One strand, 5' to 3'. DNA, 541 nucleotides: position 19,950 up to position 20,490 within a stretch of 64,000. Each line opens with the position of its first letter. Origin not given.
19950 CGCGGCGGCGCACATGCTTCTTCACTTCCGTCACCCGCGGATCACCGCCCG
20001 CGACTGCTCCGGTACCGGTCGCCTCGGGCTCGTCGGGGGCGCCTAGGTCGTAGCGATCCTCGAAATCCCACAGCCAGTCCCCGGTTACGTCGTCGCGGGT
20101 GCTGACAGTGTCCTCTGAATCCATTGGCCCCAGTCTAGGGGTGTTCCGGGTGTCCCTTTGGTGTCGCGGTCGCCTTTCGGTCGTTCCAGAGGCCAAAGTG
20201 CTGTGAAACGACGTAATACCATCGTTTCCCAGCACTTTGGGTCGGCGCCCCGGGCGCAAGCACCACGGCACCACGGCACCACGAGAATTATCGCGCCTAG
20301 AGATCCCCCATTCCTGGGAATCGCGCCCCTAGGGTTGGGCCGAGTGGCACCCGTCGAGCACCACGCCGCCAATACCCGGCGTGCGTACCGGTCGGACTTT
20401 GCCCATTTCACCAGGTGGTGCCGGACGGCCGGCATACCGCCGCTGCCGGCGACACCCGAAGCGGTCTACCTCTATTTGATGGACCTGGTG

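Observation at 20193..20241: Conserved 49-bp palindrome with identical TAATACC loop, present twice (copy 1)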

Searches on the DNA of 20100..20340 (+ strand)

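Call 11: search_rna_families(source=window, start=20100, end=20340, threshold=evalue, max_evalue=10)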
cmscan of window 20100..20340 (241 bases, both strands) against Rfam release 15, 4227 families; matches with E-value up to 10: 9.
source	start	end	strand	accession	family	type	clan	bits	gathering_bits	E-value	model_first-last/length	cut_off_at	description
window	20192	20240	-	RF03592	mir-2567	Gene; miRNA;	-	26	79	0.0042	15-69/83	no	mir-2567 microRNA precursor family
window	20193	20240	-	RF03552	mir-43_2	Gene; miRNA;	-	22.7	90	0.0058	15-62/78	no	mir-43_2 microRNA precursor family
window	20193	20240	+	RF03552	mir-43_2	Gene; miRNA;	-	21.9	90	0.0098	15-62/78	no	mir-43_2 microRNA precursor family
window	20184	20246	-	RF03375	MIR1094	Gene; miRNA;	-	19.4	80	0.1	1-104/104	no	MIR1094 microRNA precursor family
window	20196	20237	-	RF03292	mir-1301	Gene; miRNA;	-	17.9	63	1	1-80/80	no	mir-1301 microRNA precursor family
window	20187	20252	-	RF01919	mir-1419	Gene; miRNA;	-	15.3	62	1.8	1-87/87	no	mir-1419 microRNA precursor family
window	20187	20244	-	RF00047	mir-2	Gene; miRNA;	-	14.6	45.5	3.3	1-72/72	no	mir-2 microRNA precursor family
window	20193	20240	-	RF00713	mir-239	Gene; miRNA;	-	14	49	2.7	17-57/74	no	mir-239 microRNA precursor family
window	20194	20239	+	RF00047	mir-2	Gene; miRNA;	-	13.1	45.5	7.8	9-62/72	no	mir-2 microRNA precursor family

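Call 37: build_rna_model(alignment_id=A3, structure=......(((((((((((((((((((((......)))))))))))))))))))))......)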
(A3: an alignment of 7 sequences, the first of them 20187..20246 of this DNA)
Model R1 built from alignment A3 (7 sequences, 60 columns); structure: as given.
model positions 60; base pairs 21; branch points 0; effective number of sequences 3.35; information 0.931 bits per position. Calibrated on 0.2 Mb of random sequence (short: E-values are rough).
structure used (alignment columns):
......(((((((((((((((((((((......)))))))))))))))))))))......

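Call 38: search_with_rna_model(model_id=R1, sources=[window, L001, L002, L003, L004, L005, L006, L007], max_evalue=10)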
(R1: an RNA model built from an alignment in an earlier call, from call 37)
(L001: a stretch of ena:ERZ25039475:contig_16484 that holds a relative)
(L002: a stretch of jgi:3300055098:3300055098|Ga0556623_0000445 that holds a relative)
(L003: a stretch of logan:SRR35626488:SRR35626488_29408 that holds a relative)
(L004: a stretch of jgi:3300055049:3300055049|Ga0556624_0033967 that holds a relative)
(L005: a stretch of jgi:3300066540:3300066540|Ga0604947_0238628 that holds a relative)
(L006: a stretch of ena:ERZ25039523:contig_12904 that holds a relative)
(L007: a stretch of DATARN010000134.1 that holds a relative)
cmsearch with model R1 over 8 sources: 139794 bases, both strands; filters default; matches with E-value up to 10: 19.
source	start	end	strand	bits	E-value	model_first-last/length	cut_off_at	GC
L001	10746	10805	+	85.2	9.9e-19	1-60/60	no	0.52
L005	1629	1688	+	82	6.3e-18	1-60/60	no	0.52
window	40982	41041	+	82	6.4e-18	1-60/60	no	0.53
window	20187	20246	+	76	2e-16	1-60/60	no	0.53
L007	2823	2882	+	68.3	1.7e-14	1-60/60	no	0.58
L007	2916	2975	+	67.8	2.2e-14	1-60/60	no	0.63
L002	9683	9741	+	66.2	5.5e-14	1-60/60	no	0.56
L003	4928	4986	+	66.2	5.5e-14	1-60/60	no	0.56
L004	1423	1481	+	66.2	5.5e-14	1-60/60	no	0.56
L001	10746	10805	-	61.5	8.5e-13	1-60/60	no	0.52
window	40982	41041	-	54.8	4e-11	1-60/60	no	0.53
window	20187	20246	-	53.6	7.8e-11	1-60/60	no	0.53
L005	1629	1688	-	44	1.9e-08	1-60/60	no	0.52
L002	9683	9741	-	36.6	1.4e-06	1-60/60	no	0.56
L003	4928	4986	-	36.6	1.4e-06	1-60/60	no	0.56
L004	1423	1481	-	36.6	1.4e-06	1-60/60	no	0.56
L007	2920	2975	-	28.8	0.00012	1-60/60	no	0.61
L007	2823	2882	-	27.6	0.00024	1-60/60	no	0.58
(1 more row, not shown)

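Call 40: search_with_rna_model(model_id=R1, sources=[L008, L009], max_evalue=10)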
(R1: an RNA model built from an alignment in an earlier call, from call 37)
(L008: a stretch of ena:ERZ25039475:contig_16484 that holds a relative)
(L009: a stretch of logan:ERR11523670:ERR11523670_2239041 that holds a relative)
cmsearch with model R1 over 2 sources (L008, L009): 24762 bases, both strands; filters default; matches with E-value up to 10: 4.
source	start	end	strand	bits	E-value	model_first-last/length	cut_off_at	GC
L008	9879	9938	-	76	3.5e-17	1-60/60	no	0.53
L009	38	97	-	76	3.5e-17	1-60/60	no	0.53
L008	9879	9938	+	53.6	1.4e-11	1-60/60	no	0.53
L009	38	97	+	53.6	1.4e-11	1-60/60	no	0.53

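Call 49: search_with_rna_model(model_id=R1, sources=[L010, L011], max_evalue=10, show_alignments=4)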
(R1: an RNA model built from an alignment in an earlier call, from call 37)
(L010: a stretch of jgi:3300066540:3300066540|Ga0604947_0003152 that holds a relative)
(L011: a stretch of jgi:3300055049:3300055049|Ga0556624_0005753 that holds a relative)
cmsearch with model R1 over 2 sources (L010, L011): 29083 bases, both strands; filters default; matches with E-value up to 10: 5.
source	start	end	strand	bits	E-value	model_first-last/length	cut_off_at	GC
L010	9857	9916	+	67.3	6.2e-15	1-60/60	no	0.53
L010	9857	9916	-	60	4e-13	1-60/60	no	0.53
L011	10415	10476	-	12.8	0.25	1-60/60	no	0.61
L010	15707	15768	-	11.7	0.47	1-60/60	no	0.63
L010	16462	16511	-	9.8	1.4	1-60/60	no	0.68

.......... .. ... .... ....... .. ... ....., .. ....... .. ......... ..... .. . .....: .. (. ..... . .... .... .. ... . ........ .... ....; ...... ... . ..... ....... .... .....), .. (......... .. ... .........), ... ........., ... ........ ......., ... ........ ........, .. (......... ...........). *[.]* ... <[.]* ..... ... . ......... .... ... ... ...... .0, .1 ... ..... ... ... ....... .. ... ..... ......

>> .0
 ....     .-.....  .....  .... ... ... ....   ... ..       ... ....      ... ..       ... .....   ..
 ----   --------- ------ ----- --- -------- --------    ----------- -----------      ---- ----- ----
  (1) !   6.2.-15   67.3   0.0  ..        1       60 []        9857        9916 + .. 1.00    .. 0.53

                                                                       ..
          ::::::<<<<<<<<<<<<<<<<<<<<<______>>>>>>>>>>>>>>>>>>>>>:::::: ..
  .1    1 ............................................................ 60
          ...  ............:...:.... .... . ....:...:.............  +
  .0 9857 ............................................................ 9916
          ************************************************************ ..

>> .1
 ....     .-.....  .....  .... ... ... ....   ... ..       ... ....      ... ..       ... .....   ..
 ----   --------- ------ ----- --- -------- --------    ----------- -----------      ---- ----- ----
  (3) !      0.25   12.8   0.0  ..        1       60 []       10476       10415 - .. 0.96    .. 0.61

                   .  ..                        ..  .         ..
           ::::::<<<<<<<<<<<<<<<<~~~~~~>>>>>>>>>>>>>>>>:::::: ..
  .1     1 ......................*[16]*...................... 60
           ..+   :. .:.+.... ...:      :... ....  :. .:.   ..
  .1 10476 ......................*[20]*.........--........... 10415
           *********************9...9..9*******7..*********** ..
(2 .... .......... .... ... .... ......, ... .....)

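Call 60: search_with_rna_model(model_id=R1, sources=[L012, L013, L014], max_evalue=10)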
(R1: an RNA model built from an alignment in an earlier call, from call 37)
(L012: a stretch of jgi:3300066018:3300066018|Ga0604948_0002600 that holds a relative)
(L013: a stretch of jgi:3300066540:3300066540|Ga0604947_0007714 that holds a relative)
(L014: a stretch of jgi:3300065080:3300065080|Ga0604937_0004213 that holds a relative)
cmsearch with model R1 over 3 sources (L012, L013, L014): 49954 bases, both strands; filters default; matches with E-value up to 10: 4.
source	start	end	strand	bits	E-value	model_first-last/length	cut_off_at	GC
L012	10739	10798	+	27.8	7.7e-05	1-60/60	no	0.52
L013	4747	4806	+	25.5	0.00029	1-60/60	no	0.47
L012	10739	10798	-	15.6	0.09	1-60/60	no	0.52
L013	4747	4806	-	13.5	0.29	1-60/60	no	0.47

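Call 73: search_with_rna_model(model_id=R1, sources=[L015, L016, L017, L018, L019], max_evalue=10)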
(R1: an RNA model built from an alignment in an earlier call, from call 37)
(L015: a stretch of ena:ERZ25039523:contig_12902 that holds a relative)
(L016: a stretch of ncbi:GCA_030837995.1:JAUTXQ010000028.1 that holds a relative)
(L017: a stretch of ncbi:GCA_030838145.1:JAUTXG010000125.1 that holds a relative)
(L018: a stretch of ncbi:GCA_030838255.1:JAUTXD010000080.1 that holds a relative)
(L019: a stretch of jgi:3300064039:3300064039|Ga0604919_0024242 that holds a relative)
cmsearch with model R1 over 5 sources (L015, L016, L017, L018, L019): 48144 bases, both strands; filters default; matches with E-value up to 10: 1.
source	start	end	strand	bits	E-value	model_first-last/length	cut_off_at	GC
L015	10739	10798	-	22.4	0.0017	1-60/60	no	0.47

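Call 83: build_rna_model(alignment_id=A6, structure=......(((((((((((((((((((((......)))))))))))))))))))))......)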
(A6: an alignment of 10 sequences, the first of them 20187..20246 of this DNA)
Model R2 built from alignment A6 (10 sequences, 60 columns); structure: as given.
model positions 60; base pairs 21; branch points 0; effective number of sequences 5.63; information 0.93 bits per position. Calibrated on 0.2 Mb of random sequence (short: E-values are rough).
structure used (alignment columns):
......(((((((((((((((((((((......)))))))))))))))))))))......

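Call 84: search_with_rna_model(model_id=R2, sources=[window, L002, L006, L007, L008, L010, L011, L012, L014, L015, L016, L019], max_evalue=10)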
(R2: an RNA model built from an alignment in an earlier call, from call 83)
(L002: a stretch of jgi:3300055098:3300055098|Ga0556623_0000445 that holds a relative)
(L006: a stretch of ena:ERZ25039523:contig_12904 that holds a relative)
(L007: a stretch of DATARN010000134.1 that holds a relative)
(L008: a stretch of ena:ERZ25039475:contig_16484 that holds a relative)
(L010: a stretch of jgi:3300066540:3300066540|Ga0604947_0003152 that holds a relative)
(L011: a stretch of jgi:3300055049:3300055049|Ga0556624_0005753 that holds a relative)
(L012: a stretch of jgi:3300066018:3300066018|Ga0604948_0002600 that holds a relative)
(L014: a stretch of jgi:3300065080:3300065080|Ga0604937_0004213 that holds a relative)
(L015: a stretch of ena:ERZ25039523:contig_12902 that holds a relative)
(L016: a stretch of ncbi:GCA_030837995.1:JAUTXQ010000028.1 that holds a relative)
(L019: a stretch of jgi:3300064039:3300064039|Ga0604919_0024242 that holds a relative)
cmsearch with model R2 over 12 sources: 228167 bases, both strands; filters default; matches with E-value up to 10: 19.
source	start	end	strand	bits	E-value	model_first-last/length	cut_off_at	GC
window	40982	41041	+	78.2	2e-17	1-60/60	no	0.53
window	20187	20246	+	73.6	3.1e-16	1-60/60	no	0.53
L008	9879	9938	-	73.6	3.1e-16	1-60/60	no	0.53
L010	9857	9916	+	71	1.4e-15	1-60/60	no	0.53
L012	10739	10798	+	65.9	3.1e-14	1-60/60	no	0.52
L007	2916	2975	+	64.2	8.5e-14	1-60/60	no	0.63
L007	2823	2882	+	63.3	1.5e-13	1-60/60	no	0.58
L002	9683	9741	+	60.6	7.1e-13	1-60/60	no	0.56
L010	9857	9916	-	56.2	9.7e-12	1-60/60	no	0.53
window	40982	41041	-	53.9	4e-11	1-60/60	no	0.53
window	20187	20246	-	52.9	7.2e-11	1-60/60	no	0.53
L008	9879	9938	+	52.9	7.2e-11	1-60/60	no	0.53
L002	9683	9741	-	33.6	6.9e-06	1-60/60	no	0.56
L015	10739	10798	-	25.3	0.001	1-60/60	no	0.47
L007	2920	2975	-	24.5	0.0016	1-60/60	no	0.61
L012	10739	10798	-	24.2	0.0019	1-60/60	no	0.52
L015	10739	10798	+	23.8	0.0025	1-60/60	no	0.47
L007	2823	2882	-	21.2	0.011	1-60/60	no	0.58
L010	16462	16511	-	10.2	8.2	1-60/60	no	0.68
